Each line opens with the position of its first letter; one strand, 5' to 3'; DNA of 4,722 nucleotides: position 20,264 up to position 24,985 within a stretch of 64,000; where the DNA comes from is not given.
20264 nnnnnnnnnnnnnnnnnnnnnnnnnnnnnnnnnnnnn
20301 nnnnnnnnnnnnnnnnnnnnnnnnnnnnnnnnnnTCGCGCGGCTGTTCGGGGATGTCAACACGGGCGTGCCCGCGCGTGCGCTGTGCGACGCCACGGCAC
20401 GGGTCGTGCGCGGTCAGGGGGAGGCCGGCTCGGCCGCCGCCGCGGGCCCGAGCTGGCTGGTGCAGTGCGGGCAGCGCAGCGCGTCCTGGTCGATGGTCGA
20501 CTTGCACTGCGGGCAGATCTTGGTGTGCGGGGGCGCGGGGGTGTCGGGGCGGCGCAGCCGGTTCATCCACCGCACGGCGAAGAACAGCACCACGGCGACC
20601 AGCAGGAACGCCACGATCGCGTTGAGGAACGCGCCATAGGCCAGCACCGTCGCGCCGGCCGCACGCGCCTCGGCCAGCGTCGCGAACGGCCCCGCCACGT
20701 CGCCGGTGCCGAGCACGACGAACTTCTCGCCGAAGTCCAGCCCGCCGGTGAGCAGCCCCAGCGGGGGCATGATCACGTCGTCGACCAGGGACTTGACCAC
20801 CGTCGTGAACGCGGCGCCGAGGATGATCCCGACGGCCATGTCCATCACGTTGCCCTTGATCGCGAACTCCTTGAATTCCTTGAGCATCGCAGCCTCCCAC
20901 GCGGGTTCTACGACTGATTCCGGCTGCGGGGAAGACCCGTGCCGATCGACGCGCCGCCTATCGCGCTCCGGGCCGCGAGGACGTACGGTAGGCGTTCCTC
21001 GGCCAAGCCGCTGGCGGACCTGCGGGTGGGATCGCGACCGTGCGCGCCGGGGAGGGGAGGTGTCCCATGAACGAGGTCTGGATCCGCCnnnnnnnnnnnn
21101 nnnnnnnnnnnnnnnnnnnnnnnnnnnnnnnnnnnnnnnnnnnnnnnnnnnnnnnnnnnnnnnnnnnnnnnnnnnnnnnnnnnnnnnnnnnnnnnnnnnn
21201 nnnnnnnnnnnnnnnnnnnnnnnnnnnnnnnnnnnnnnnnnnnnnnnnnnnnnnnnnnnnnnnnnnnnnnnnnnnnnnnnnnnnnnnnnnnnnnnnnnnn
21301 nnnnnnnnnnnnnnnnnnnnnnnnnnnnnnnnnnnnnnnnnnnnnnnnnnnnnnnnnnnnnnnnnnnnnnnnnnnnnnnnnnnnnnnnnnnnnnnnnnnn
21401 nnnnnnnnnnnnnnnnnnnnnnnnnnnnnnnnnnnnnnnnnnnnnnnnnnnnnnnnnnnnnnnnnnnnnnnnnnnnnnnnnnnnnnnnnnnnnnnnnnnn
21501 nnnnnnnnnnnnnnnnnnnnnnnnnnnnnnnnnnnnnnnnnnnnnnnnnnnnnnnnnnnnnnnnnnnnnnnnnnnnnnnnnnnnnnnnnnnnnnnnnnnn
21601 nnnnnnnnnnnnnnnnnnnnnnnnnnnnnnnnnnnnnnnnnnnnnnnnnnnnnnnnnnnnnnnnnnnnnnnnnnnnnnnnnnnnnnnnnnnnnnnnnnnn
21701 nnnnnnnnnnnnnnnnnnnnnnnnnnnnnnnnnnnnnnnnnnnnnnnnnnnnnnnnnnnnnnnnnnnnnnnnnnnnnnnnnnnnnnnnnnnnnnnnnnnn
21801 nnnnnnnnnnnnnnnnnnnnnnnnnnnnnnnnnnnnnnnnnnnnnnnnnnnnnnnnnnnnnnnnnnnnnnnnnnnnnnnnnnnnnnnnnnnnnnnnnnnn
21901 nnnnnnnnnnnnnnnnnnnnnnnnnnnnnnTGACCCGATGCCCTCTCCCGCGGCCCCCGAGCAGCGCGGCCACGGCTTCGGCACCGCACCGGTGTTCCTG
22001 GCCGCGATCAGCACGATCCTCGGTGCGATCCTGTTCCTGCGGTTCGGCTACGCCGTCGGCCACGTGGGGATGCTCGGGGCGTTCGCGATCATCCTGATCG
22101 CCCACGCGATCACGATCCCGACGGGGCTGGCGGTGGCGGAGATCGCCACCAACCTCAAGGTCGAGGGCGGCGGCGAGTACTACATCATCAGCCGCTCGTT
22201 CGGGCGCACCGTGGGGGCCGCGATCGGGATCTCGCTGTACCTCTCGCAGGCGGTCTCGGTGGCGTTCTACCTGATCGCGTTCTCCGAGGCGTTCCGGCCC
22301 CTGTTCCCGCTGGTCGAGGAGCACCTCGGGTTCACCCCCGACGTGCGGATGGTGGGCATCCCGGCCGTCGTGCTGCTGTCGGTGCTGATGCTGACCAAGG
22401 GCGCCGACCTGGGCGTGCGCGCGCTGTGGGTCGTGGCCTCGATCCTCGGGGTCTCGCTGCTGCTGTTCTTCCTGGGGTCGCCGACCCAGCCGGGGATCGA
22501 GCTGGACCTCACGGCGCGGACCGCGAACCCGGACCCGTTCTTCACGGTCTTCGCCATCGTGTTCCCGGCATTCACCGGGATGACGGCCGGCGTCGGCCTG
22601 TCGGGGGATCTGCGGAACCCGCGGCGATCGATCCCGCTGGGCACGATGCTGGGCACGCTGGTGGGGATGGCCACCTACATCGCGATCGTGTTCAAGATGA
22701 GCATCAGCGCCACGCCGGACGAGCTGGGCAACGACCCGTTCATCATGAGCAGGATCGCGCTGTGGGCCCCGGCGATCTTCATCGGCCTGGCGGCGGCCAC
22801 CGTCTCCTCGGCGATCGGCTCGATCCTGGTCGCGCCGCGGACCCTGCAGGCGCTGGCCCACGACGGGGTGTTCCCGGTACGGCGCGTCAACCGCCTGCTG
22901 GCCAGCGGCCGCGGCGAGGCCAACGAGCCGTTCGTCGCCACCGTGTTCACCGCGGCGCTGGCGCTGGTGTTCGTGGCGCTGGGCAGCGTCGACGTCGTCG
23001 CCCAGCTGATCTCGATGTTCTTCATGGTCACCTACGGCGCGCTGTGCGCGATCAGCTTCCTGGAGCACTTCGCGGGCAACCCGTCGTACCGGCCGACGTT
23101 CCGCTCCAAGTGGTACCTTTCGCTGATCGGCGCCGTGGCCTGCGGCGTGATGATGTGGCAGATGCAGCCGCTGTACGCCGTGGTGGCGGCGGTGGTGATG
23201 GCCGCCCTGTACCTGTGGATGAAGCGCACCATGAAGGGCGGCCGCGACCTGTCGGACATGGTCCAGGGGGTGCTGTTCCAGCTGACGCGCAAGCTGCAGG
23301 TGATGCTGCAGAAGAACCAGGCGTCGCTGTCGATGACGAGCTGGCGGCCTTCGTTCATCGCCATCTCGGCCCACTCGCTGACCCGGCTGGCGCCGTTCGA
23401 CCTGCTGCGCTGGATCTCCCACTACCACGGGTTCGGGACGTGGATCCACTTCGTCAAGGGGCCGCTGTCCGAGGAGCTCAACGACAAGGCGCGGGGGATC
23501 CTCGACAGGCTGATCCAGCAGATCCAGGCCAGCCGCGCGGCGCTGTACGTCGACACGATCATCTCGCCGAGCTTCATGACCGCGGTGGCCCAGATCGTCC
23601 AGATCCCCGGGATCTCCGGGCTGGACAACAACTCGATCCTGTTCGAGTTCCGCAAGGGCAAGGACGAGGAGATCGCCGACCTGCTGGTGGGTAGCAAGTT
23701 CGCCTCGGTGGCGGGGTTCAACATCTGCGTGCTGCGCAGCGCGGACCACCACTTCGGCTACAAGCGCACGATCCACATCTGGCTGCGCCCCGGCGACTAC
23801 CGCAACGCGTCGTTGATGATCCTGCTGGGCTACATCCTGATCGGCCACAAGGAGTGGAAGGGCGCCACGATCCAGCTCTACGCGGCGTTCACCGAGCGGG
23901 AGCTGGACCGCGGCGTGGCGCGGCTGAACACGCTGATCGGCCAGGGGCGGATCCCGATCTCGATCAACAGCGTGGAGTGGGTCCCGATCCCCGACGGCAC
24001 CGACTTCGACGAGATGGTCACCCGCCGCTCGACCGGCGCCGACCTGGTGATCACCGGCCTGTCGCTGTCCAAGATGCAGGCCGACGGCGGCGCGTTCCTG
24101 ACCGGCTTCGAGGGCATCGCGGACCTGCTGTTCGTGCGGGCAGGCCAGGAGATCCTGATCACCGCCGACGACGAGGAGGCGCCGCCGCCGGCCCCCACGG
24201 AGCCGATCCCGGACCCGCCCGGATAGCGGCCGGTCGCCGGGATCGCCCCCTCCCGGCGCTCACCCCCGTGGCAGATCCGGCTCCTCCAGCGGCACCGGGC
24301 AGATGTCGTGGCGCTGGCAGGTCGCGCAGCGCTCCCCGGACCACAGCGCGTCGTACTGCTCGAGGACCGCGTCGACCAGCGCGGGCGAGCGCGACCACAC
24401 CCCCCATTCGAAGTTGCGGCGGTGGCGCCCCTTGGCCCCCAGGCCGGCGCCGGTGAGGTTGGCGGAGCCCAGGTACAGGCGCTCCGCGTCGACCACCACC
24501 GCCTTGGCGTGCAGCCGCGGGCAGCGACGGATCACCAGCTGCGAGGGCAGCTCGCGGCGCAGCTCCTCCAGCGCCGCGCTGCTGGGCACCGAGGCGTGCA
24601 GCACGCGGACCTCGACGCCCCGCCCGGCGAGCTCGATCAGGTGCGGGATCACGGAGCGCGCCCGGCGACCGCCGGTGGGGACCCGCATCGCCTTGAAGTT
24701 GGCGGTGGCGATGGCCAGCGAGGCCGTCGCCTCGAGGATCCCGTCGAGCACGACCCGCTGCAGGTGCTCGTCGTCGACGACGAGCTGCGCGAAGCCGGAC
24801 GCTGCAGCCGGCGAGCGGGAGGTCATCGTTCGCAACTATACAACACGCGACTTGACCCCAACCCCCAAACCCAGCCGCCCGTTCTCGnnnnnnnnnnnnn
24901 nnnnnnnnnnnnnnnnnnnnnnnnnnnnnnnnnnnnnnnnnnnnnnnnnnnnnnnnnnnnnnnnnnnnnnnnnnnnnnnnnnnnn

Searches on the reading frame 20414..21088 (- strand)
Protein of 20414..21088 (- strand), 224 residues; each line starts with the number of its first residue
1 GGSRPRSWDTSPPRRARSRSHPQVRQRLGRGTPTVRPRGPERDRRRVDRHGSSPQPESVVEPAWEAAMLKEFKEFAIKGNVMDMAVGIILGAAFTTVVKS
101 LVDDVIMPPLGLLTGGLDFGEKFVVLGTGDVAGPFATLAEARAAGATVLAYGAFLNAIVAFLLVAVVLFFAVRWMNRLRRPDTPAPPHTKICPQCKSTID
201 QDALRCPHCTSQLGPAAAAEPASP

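Call 32: search_protein_families(library=pfam, proteins=[window:20414-21088:-], max_evalue=0.001)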
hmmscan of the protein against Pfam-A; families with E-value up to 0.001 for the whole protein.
window:20414-21088:- (224 aa): 2 families
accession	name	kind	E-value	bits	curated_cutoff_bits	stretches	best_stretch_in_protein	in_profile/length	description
PF01741.23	MscL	-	4.2e-38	130.9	27.4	1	68-199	1-118/123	Large-conductance mechanosensitive channel, MscL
PF10571.15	UPF0547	-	0.00072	20.1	29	0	190-209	1-20/26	Uncharacterised protein family UPF0547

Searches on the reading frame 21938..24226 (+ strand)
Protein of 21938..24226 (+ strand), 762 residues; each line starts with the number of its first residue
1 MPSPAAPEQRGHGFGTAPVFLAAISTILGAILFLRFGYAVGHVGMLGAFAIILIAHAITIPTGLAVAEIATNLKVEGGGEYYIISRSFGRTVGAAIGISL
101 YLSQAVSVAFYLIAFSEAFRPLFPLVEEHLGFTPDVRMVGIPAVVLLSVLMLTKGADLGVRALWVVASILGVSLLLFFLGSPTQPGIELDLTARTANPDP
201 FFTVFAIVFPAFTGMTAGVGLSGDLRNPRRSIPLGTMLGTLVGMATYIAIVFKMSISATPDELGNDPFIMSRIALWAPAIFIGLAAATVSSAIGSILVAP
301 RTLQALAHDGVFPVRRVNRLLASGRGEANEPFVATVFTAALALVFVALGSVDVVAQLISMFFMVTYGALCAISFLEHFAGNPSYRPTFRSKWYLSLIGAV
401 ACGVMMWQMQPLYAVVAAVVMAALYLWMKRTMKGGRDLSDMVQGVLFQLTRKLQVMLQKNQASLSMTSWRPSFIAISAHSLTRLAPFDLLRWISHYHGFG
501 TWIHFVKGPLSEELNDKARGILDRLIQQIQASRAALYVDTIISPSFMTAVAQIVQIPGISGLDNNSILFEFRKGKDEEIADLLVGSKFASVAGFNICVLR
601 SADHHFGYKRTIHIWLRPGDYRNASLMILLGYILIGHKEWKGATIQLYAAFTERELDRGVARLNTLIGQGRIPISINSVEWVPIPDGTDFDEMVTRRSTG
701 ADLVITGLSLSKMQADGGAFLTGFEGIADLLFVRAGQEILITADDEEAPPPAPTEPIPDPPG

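Call 15: search_protein_families(library=pfam, proteins=[window:21938-24226:+], max_evalue=0.01)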
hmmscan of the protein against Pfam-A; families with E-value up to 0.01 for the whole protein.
window:21938-24226:+ (762 aa): 2 families
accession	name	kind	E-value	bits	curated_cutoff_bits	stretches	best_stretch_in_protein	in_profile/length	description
PF00324.27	AA_permease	-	1.7e-39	136.3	24.6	1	19-432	2-431/470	Amino acid permease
PF13520.12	AA_permease_2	-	3.7e-17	62.8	27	1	15-406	2-401/427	Amino acid permease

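Call 16: search_protein_families(library=ncbifam, proteins=[window:21938-24226:+], max_evalue=0.01)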
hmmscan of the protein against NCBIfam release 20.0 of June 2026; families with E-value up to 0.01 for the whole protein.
window:21938-24226:+ (762 aa): 4 families
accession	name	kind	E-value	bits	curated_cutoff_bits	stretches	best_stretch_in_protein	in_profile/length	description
TIGR00930.1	2a30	subfamily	5.5e-87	292.9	953.4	1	14-574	78-678/936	K-Cl cotransporter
TIGR00909.1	2A0306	subfamily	1e-17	64.2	556.8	1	21-421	12-416/429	amino acid transporter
TIGR00906.1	2A0303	subfamily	8.9e-07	27.7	681.7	1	206-370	256-420/602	cationic amino acid transport permease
NF008245.0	PRK11021.1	equivalog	0.0045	16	284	0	26-431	20-413/419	L-methionine/branched-chain amino acid transporter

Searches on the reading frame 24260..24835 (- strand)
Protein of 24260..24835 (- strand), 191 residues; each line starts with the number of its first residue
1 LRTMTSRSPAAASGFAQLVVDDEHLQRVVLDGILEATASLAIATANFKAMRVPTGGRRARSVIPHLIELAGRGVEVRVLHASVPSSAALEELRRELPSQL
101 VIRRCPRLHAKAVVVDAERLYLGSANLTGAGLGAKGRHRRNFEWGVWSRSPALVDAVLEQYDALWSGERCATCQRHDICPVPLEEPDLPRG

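Call 12: find_encoding_contigs(protein=window:24260-24826:-, flank=10000, max_places=10)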
Protein window:24260-24826:- (188 aa): no gene with exactly this product is on record in the collection.

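Call 13: find_encoding_contigs(protein=window:24260-24835:-, flank=10000, max_places=10)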
Protein window:24260-24835:- (191 aa): no gene with exactly this product is on record in the collection.

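Call 15: search_protein_families(library=pfam, proteins=[window:24260-24826:-], max_evalue=0.01)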
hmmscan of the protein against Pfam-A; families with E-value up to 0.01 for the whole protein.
window:24260-24826:- (188 aa): 2 families
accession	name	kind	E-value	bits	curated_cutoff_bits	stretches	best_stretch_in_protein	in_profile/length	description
PF13091.12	PLDc_2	-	1.3e-13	51.3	27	1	29-162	4-132/132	PLD-like domain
PF00614.28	PLDc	-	5.3e-08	33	21.9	1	104-126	4-26/28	Phospholipase D Active site motif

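Call 16: search_protein_families(library=ncbifam, proteins=[window:24260-24826:-], max_evalue=0.01)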
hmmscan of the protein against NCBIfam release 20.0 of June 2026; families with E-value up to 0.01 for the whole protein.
window:24260-24826:- (188 aa): 2 families
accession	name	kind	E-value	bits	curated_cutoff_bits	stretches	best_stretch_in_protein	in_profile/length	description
NF038319.1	DISARM_DrmC_I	equivalog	3e-14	53.1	133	1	21-161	94-234/236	DISARM system phospholipase D-like protein DrmC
NF041068.1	DpdK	equivalog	0.00041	20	100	1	42-130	51-141/167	phospholipase D-like domain-containing protein DpdK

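Call 29: list_cluster_members(proteins=[P0001, window:24260-24826:-, window:24260-24835:-, P0006])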
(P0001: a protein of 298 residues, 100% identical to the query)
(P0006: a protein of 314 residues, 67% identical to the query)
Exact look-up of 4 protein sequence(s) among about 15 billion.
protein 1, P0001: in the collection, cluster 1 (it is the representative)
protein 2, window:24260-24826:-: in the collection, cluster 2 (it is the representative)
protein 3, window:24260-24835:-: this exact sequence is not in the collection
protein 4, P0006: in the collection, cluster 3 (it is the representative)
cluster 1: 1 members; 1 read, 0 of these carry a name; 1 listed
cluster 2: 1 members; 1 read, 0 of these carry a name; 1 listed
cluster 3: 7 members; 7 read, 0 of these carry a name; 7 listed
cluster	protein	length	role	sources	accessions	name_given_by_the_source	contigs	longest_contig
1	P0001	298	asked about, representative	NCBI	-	-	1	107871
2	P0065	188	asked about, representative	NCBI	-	-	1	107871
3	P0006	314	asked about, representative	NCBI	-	-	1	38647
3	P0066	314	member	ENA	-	-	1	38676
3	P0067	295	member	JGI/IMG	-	-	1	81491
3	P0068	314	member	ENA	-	-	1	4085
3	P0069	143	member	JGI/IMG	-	-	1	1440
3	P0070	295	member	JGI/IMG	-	-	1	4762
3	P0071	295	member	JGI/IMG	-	-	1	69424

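Call 40: find_homologous_proteins(query=window:24260-24826:-)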
Query window:24260-24826:- (188 aa): 4120 proteins with E <= 0.001 among 5706 candidates; the best 120 are listed.
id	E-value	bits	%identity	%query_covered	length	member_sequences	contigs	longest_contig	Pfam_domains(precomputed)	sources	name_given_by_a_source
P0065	1.9e-118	411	100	100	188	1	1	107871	PF13091.13,PF00614.29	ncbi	-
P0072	8.3e-82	291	72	96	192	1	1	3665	PF13091.13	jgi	-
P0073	1.7e-79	284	71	95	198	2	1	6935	PF13091.13,PF00614.29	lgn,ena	-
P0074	8.2e-79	282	69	96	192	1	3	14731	PF13091.13,PF00614.29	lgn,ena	-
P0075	3.7e-78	279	72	94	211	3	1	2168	PF13091.13,PF00614.29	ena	-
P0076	1.5e-77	277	68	96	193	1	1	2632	PF13091.13,PF00614.29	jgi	-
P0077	9.4e-76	272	71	94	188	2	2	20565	PF13091.13,PF00614.29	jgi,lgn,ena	-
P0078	3.0e-75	270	70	95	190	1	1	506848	PF13091.13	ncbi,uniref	ncbi:phospholipase D-like domain-containing protein [Phycisphaerales bacterium AB-hyl4]|uniref:phosp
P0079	4.7e-74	266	68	95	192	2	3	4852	PF13091.13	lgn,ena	-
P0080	6.9e-74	265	66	96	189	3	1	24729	PF13091.13,PF00614.29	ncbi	-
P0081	7.0e-74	265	68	94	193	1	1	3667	PF13091.13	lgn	-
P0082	1.4e-73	264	68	96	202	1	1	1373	PF13091.13,PF00614.29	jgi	jgi:phosphatidylserine/phosphatidylglycerophosphate/cardiolipin synthase-like enzyme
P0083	2.2e-73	264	65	97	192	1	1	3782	PF13091.13,PF00614.29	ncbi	-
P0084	2.6e-73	264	67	94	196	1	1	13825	PF13091.13,PF00614.29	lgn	-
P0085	3.2e-73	263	65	95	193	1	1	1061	PF13091.13,PF00614.29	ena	-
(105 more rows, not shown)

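Call 66: find_encoding_contigs(protein=P0077, flank=4000, max_places=3)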
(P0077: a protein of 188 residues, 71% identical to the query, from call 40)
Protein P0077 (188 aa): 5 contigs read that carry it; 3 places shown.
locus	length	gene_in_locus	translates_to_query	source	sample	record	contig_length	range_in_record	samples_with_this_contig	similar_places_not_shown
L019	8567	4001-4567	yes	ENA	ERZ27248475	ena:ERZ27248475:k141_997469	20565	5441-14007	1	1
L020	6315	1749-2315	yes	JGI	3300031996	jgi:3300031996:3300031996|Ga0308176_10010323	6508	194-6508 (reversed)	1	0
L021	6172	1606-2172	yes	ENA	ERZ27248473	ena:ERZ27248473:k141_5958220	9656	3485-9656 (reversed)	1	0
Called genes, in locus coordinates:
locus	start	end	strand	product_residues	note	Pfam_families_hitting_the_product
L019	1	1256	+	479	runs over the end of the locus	PF02366:PMT (weak), PF13231:PMT_2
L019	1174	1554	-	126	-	-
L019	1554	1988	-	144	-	-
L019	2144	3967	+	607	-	PF11308:Glyco_hydro_129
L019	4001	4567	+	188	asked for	PF13091:PLDc_2, PF00614:PLDc (weak)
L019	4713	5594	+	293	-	PF07963:N_methyl (weak)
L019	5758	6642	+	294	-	PF07963:N_methyl (weak)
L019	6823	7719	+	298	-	PF07963:N_methyl (weak)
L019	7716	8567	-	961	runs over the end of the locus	PF00486:Trans_reg_C, PF13191:AAA_16, PF13401:AAA_22 (faint)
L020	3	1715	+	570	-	?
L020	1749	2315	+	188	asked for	PF13091:PLDc_2, PF00614:PLDc (weak)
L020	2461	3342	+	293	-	PF07963:N_methyl (weak)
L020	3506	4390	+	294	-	PF07963:N_methyl (weak)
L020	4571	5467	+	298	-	PF07963:N_methyl (weak)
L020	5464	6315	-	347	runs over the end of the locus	?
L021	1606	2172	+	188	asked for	PF13091:PLDc_2, PF00614:PLDc (weak)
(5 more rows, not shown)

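Call 67: find_encoding_contigs(protein=P0080, flank=4000, max_places=3)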
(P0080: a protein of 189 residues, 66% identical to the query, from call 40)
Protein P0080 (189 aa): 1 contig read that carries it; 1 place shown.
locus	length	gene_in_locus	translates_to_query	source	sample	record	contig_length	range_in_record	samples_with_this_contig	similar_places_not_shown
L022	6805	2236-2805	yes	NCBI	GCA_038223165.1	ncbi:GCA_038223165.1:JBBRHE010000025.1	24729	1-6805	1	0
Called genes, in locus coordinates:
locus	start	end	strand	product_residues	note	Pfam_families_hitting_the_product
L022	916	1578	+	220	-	PF01625:PMSR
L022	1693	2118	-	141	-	-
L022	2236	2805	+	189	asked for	PF00614:PLDc (faint), PF13091:PLDc_2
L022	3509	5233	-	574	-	PF01794:Ferric_reduct, PF00970:FAD_binding_6, PF00175:NAD_binding_1, PF00111:Fer2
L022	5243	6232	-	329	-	PF00174:Oxidored_molyb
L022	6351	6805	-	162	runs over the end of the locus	-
